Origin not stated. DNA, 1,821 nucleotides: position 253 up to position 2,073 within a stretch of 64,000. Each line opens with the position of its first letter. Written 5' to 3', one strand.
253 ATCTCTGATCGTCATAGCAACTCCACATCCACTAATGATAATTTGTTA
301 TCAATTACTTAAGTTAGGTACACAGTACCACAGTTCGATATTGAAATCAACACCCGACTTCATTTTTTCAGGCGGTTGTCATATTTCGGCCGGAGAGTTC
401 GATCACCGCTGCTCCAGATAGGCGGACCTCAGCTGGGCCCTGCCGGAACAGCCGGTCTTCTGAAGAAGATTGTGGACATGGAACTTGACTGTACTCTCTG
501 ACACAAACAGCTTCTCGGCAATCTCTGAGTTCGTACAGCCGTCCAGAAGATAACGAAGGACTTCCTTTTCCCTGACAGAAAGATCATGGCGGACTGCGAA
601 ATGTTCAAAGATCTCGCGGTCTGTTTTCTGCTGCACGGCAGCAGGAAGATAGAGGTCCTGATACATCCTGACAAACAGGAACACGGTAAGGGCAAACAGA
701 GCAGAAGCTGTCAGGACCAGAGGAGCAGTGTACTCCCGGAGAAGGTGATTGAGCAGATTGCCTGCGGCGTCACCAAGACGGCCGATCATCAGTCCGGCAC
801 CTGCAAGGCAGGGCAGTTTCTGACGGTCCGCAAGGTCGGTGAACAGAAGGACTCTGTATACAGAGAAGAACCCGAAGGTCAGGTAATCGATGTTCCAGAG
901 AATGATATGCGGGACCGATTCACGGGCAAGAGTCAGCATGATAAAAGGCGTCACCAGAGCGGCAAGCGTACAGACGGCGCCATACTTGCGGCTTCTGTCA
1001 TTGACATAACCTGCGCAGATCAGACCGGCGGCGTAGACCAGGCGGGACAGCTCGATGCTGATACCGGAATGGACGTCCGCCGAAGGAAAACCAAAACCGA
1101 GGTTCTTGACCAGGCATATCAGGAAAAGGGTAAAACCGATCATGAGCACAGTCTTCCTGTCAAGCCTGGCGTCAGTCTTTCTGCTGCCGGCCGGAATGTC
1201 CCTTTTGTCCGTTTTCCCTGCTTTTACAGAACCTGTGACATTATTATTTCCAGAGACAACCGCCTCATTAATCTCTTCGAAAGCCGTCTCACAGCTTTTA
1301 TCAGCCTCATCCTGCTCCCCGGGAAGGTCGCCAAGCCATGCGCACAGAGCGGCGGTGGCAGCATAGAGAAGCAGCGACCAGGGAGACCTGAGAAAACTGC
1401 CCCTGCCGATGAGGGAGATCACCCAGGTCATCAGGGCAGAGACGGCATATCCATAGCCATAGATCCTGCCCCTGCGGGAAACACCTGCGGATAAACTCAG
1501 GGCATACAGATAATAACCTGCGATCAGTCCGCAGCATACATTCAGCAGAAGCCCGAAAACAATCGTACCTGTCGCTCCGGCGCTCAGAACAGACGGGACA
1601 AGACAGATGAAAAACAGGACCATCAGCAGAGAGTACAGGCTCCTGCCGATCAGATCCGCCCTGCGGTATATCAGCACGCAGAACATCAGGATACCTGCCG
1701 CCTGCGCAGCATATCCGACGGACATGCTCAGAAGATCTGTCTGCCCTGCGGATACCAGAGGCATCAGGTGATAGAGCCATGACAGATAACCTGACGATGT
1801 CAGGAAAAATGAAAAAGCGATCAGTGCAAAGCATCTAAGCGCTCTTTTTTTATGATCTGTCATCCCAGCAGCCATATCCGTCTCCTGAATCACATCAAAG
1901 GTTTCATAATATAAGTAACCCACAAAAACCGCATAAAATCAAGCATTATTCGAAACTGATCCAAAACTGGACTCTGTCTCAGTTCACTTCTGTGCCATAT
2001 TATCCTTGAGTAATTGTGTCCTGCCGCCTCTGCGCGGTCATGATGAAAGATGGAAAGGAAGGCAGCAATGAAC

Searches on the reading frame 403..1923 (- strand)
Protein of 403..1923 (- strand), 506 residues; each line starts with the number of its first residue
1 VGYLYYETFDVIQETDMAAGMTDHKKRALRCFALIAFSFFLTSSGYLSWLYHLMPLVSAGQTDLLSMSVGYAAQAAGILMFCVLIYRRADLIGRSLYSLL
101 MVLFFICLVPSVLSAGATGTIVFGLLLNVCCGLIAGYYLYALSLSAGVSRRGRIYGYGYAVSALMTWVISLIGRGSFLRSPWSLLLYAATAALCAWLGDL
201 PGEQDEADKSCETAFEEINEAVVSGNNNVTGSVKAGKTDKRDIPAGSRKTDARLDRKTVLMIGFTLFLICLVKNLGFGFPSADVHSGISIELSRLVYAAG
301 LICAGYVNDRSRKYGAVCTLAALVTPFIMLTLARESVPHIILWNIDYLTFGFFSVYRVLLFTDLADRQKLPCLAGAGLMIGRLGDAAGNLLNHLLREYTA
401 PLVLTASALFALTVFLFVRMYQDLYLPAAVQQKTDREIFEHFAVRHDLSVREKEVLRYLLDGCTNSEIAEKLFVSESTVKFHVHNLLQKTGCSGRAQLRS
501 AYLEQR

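Call 57: search_protein_families(library=padloc, alignment_id=A1, max_evalue=1e-8)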
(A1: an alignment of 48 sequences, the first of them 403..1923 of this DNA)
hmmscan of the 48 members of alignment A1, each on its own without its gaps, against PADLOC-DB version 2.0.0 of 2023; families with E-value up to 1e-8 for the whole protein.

A. member 1, window:403-1923:- (506 aa): 0 families

B. families by the number of members that match (of 48 scanned): 7 families
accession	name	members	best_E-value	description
PDLC02350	AbiO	1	7.1e-109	AbiO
PDLC02372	Nhi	1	9.8e-102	-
PDLC04134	mad2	1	8.3e-23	mads_2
PDLC02904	pVip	1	2e-16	Viperins associated with kinases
PDLC02903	pVip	1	2.8e-15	Viperins not associated with kinases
PDLC02905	pVip-kinase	1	9.9e-12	Viperin-kinase fusion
PDLC04647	PDC-M43B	1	4.7e-09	-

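Call 58: search_protein_families(library=pfam, alignment_id=A1, max_evalue=1e-12)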
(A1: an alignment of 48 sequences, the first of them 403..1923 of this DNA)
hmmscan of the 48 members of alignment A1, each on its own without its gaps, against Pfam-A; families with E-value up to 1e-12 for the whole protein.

A. member 1, window:403-1923:- (506 aa): 1 family
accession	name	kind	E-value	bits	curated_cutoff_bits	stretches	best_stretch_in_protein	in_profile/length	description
PF00196.25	GerE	-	2.7e-17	62.6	23.5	1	448-498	3-53/57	Bacterial regulatory proteins, luxR family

B. families by the number of members that match (of 48 scanned): 52 families (the first 25 are shown)
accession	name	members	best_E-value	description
PF00702.32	Hydrolase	2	8.5e-31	haloacid dehalogenase-like hydrolase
PF12833.13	HTH_18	2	5.6e-21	Helix-turn-helix domain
PF01261.30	AP_endonuc_2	2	1.7e-19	Xylose isomerase-like TIM barrel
PF13347.12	MFS_2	1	4.4e-95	MFS/sugar transport protein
PF00474.23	SSF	1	1.3e-87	Sodium:solute symporter family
PF13336.12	AcetylCoA_hyd_C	1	7.7e-60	Acetyl-CoA hydrolase/transferase C-terminal domain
PF03600.22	CitMHS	1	7.9e-57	Citrate transporter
PF02690.20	Na_Pi_cotrans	1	1.2e-54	Na+/Pi-cotransporter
PF01554.23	MatE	1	1.3e-54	MatE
PF07859.19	Abhydrolase_3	1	4.4e-48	alpha/beta hydrolase fold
PF00122.25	E1-E2_ATPase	1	1.9e-46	E1-E2 ATPase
PF01229.23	Glyco_hydro_39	1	9.8e-37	Glycosyl hydrolases family 39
PF00248.27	Aldo_ket_red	1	1.1e-36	Aldo/keto reductase family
PF07992.20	Pyr_redox_2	1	1.9e-36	Pyridine nucleotide-disulphide oxidoreductase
PF00689.26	Cation_ATPase_C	1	3.3e-35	Cation transporting ATPase, C-terminus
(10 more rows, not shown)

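Call 69: search_protein_families(library=pfam, proteins=[window:403-1923:-], max_evalue=0.00001)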
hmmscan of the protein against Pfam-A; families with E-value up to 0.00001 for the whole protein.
window:403-1923:- (506 aa): 2 families
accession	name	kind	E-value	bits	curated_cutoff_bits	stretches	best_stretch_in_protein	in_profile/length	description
PF00196.25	GerE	-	2.7e-17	62.6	23.5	1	448-498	3-53/57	Bacterial regulatory proteins, luxR family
PF08281.18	Sigma70_r4_2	-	5.5e-06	26.4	25.7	0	448-487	11-51/54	Sigma-70, region 4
